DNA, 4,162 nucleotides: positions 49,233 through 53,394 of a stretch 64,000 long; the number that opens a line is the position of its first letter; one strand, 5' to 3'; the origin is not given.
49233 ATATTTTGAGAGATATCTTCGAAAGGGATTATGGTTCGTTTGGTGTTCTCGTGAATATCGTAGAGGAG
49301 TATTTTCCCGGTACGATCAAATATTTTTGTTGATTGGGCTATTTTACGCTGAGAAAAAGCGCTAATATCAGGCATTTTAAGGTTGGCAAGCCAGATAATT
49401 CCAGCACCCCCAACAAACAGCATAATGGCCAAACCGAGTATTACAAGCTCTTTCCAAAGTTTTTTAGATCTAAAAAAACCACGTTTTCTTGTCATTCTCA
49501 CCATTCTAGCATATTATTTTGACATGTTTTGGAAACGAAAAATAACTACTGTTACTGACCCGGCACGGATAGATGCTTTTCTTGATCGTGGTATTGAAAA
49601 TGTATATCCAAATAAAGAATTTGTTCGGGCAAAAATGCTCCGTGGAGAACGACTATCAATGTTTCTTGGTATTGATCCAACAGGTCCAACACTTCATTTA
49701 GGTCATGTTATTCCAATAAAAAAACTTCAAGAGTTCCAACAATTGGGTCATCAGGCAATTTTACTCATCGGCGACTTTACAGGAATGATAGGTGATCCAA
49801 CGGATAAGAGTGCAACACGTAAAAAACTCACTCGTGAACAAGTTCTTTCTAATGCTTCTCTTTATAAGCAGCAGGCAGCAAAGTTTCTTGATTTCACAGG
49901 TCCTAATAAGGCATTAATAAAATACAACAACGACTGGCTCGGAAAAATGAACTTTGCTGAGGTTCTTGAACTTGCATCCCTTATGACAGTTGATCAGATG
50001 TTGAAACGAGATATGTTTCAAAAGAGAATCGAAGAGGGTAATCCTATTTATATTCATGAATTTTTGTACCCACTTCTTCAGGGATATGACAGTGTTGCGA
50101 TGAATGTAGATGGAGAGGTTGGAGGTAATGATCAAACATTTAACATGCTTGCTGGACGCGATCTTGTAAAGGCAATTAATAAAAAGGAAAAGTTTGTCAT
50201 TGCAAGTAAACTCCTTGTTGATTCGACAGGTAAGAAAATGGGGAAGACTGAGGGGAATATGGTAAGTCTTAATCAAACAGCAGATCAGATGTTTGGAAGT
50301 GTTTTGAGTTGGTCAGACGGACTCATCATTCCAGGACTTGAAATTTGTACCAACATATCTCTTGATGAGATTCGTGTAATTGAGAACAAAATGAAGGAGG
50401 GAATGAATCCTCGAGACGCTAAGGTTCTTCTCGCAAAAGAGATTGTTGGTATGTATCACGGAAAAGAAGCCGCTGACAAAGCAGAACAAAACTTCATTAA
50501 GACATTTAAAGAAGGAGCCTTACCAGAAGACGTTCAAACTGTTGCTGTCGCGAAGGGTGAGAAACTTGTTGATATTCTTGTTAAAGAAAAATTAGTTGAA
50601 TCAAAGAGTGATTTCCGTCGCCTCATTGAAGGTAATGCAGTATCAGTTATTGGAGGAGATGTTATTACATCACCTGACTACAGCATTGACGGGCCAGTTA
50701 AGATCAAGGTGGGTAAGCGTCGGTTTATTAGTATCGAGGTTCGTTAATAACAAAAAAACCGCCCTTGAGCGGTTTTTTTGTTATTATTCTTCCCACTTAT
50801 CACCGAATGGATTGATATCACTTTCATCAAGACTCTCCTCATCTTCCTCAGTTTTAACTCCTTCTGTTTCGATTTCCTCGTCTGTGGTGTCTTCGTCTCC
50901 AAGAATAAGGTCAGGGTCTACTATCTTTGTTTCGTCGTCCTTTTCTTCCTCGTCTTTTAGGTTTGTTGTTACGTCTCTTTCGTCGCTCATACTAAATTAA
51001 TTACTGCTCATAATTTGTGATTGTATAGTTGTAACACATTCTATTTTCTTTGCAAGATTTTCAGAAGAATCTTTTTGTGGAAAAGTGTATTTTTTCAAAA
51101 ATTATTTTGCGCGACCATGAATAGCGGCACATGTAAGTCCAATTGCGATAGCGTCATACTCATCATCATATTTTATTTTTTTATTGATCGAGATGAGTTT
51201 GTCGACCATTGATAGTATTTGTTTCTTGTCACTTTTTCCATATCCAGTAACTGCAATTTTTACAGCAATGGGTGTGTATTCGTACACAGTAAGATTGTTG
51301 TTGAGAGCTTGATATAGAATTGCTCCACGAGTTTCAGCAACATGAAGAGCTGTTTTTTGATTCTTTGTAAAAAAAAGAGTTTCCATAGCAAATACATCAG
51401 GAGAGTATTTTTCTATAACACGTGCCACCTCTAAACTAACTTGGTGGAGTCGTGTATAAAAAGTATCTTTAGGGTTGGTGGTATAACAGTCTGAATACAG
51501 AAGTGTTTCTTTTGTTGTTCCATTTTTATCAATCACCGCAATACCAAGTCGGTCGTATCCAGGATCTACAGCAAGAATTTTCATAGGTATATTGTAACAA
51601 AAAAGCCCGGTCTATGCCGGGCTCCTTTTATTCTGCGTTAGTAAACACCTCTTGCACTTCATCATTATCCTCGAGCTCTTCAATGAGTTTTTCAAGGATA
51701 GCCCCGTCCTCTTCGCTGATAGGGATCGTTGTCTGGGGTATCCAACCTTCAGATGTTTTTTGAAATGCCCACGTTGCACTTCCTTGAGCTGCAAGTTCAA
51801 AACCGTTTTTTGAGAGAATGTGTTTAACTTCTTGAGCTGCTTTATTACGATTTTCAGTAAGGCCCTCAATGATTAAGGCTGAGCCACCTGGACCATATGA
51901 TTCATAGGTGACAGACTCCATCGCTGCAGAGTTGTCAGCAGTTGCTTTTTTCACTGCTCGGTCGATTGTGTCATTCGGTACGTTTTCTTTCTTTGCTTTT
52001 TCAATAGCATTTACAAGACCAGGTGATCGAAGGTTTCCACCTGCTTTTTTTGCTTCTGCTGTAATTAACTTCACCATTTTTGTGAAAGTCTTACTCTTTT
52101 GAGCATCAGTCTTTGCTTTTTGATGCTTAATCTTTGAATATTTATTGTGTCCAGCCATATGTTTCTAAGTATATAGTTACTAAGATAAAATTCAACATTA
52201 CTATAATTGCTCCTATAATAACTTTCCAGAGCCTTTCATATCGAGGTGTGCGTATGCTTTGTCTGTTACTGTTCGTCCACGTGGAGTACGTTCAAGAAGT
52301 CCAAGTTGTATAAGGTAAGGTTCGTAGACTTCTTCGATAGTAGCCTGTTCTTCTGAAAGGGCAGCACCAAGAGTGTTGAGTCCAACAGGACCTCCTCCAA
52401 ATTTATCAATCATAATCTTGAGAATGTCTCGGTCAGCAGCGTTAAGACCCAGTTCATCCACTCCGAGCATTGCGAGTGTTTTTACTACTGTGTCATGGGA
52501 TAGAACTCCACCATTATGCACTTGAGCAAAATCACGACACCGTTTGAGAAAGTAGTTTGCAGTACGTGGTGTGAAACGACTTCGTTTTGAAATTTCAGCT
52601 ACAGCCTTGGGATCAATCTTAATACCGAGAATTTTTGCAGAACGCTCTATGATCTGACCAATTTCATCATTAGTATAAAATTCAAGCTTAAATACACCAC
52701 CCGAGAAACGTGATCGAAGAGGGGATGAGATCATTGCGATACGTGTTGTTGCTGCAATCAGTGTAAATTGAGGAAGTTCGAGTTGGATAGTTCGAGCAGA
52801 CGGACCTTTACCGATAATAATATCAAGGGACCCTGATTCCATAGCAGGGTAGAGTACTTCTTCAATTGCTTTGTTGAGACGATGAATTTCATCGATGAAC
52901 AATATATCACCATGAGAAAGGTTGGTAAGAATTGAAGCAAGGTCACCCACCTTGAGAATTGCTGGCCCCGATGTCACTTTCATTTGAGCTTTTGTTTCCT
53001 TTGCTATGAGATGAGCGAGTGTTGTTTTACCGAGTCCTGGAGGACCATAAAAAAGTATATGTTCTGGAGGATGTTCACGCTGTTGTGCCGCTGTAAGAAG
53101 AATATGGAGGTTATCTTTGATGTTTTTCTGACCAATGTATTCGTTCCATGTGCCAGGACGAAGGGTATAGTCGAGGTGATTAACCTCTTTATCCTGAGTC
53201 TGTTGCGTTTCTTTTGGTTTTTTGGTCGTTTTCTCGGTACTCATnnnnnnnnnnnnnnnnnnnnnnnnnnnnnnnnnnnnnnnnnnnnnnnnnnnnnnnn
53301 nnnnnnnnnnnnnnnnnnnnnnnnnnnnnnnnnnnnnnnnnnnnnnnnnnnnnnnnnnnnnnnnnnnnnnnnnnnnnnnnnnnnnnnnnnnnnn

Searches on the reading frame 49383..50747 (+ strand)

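Call 15: search_protein_families(library=pfam, proteins=[window:49383-50747:+])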
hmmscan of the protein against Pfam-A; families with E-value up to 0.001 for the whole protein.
window:49383-50747:+ (454 aa): 2 families
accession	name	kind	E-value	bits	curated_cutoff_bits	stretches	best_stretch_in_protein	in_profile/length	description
PF00579.31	tRNA-synt_1b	-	7.5e-76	255.7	21.1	1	89-376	4-292/292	tRNA synthetases class I (W and Y)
PF22421.1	SYY_C-terminal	-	2e-05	24.9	27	1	382-436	7-61/83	Tyrosine--tRNA ligase SYY-like C-terminal domain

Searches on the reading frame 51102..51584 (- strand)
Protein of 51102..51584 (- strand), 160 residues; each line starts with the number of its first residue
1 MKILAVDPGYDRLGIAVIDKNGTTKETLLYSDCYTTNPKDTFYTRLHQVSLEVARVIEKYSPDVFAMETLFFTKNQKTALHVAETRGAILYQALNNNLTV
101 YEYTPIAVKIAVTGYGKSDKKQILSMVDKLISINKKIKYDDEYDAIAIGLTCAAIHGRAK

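Call 15: search_protein_families(library=pfam, proteins=[window:51102-51584:-])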
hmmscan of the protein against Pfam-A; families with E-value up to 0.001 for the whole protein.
window:51102-51584:- (160 aa): 1 family
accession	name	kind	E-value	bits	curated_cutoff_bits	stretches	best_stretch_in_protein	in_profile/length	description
PF02075.23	RuvC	-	4.3e-37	127.7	22.2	1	3-151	1-147/148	Crossover junction endodeoxyribonuclease RuvC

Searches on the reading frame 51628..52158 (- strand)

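Call 15: search_protein_families(library=pfam, proteins=[window:51628-52158:-])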
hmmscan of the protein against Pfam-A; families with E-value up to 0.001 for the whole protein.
window:51628-52158:- (176 aa): 2 families
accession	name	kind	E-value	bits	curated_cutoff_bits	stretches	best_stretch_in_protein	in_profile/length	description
PF01709.26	Transcrip_reg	-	4.6e-28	98.4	27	2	80-135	1-56/160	TACO1/YebC second and third domain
PF20772.2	TACO1_YebC_N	-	2.4e-21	76.4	36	1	5-73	1-71/73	TACO1/YebC protein N-terminal domain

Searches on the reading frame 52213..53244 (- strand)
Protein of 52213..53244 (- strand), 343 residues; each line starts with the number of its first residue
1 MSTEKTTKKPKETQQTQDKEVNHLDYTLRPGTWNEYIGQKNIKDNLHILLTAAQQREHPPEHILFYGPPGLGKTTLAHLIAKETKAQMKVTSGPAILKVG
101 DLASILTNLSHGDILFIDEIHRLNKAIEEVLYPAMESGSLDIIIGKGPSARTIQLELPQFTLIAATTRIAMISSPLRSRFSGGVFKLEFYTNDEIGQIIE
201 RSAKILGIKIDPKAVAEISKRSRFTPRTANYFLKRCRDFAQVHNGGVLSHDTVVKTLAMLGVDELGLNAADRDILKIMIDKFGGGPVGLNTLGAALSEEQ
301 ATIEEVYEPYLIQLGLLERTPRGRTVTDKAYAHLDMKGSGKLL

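Call 15: search_protein_families(library=pfam, proteins=[window:52213-53244:-])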
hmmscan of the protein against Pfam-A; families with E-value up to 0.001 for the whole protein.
window:52213-53244:- (343 aa): 14 families
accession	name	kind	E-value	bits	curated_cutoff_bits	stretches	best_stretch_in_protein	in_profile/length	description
PF05496.18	RuvB_N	-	4.9e-70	234.8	27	1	28-181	1-154/159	Holliday junction DNA helicase RuvB P-loop domain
PF05491.19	RuvB_C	-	1.7e-25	89.2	24.7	1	264-334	1-71/72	RuvB C-terminal winged helix domain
PF17864.7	AAA_lid_4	-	3.5e-23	81.6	27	1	190-263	1-74/74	RuvB AAA lid domain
PF00004.35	AAA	-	9.6e-21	75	21.2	1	63-181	1-124/131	ATPase family associated with various cellular activities (AAA)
PF07728.20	AAA_5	-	4.9e-10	40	22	1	62-180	1-139/139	AAA domain (dynein-related subfamily)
PF01078.27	Mg_chelatase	-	6e-06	26.2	20.3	0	58-80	23-42/207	Magnesium chelatase, subunit ChlI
PF00931.28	NB-ARC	-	2.5e-05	24.1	23.5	0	58-85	16-43/248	NB-ARC domain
PF00910.28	RNA_helicase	-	2.9e-05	24.9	21.5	1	63-134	1-74/105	RNA helicase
PF06068.19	TIP49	-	4e-05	23.4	23.8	0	35-90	25-80/347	TIP49 P-loop domain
PF00158.32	Sigma54_activat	-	0.00016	21.8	20.2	0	109-145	91-126/168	Sigma-54 interaction domain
PF13173.12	AAA_14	-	0.00023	21.6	27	1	63-144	5-95/129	AAA domain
PF13191.12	AAA_16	-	0.00048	21.1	32.6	0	49-88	12-53/167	AAA ATPase domain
PF13401.12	AAA_22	-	0.00073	20.3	27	0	61-85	6-30/130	AAA domain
PF00493.29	MCM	-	0.00073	19.2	23.3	0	36-142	26-152/224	MCM P-loop domain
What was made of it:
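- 52213..53244 (-): ruvB, transcribed divergently from the RNA, followed by yebC (51628-52158) and ruvC (51102-51584) on the same strand. Pfam hits (call 15).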

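Call 16: find_related_loci(query=window:52213-53244:-, collection=genome_contigs, flank=4000)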
Query window:52213-53244:- (343 aa) in genome_contigs; peptide patterns used: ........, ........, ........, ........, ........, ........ (x = any residue, [..] = any of these).
600 stretches matched a pattern (row limit reached: there are more); 598 encode a relative of the query (tblastn E <= 1e-3); the best 80 are kept; 80 distinct loci.
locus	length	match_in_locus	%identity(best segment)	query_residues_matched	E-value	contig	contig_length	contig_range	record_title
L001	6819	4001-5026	77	2-339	5e-172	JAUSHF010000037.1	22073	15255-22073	MAG: bacterium isolate E14_metabat.bin.175 E14_k141_1316841, whole genome shotgun sequence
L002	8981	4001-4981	80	15-343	6e-174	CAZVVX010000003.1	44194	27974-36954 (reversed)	MAG TPA_asm: uncultured Candidatus Saccharibacteria bacterium isolate SRP133034_co1_24 genome assembly, contig: NODE_622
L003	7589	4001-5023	75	8-343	2e-169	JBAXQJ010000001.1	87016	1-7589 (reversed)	MAG: bacterium isolate ELA554 MAG554_1, whole genome shotgun sequence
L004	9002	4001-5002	73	9-343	1e-165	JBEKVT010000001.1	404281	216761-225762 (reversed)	MAG: Minisyncoccia bacterium isolate SPRUCE 610 SPRUCE_610_1, whole genome shotgun sequence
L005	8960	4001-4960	75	16-336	4e-162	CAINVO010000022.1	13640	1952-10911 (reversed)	uncultured bacterium isolate C24_bin-2235 genome assembly, contig: bin-2235:22/45, whole genome shotgun sequence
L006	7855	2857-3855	72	1-334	3e-162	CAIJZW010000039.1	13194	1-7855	uncultured bacterium isolate AlinenLipids_bin-4189 genome assembly, contig: bin-4189:39/84, whole genome shotgun sequenc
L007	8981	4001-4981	73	7-334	4e-160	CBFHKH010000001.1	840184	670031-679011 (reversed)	MAG: Minisyncoccia bacterium isolate AGTU_16_bin_21_orig genome assembly, contig: AGTU_16_bin_21_orig_AGTU_16_c_00000000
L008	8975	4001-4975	71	6-334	1e-153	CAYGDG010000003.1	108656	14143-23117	MAG TPA_asm: uncultured Candidatus Saccharibacteria bacterium isolate ERP113451_co1_245 genome assembly, contig: NODE_84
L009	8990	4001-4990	70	17-343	2e-152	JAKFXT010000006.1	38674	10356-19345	MAG: Patescibacteria group bacterium isolate ND4_Bin_14 ND4_0000041, whole genome shotgun sequence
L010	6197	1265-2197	73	23-334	1e-152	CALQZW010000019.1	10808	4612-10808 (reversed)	MAG: Candidatus Nomurabacteria bacterium isolate MiH-14oct19-129 genome assembly, contig: MiH-14oct19-C12970, whole geno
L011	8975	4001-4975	70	1-334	6e-152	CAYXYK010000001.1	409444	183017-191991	MAG TPA_asm: uncultured Candidatus Saccharibacteria bacterium isolate SRP170004_co1_45 genome assembly, contig: NODE_16_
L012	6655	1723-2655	73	23-334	1e-151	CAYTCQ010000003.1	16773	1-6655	MAG TPA_asm: uncultured Candidatus Saccharibacteria bacterium isolate SRP135725_co1_32 genome assembly, contig: NODE_447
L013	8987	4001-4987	69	6-334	9e-149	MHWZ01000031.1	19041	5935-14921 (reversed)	MAG: Candidatus Zambryskibacteria bacterium RIFOXYD2_FULL_43_10 rifoxyd2_full_scaffold_409, whole genome shotgun sequenc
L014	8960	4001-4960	68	14-334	8e-146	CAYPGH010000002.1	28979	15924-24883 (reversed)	MAG TPA_asm: uncultured Candidatus Saccharibacteria bacterium isolate SRP050083_co2_53 genome assembly, contig: NODE_100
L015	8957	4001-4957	66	13-334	5e-143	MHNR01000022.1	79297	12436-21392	MAG: Candidatus Ryanbacteria bacterium RIFCSPHIGHO2_02_FULL_48_12 rifcsphigho2_02_scaffold_5051, whole genome shotgun se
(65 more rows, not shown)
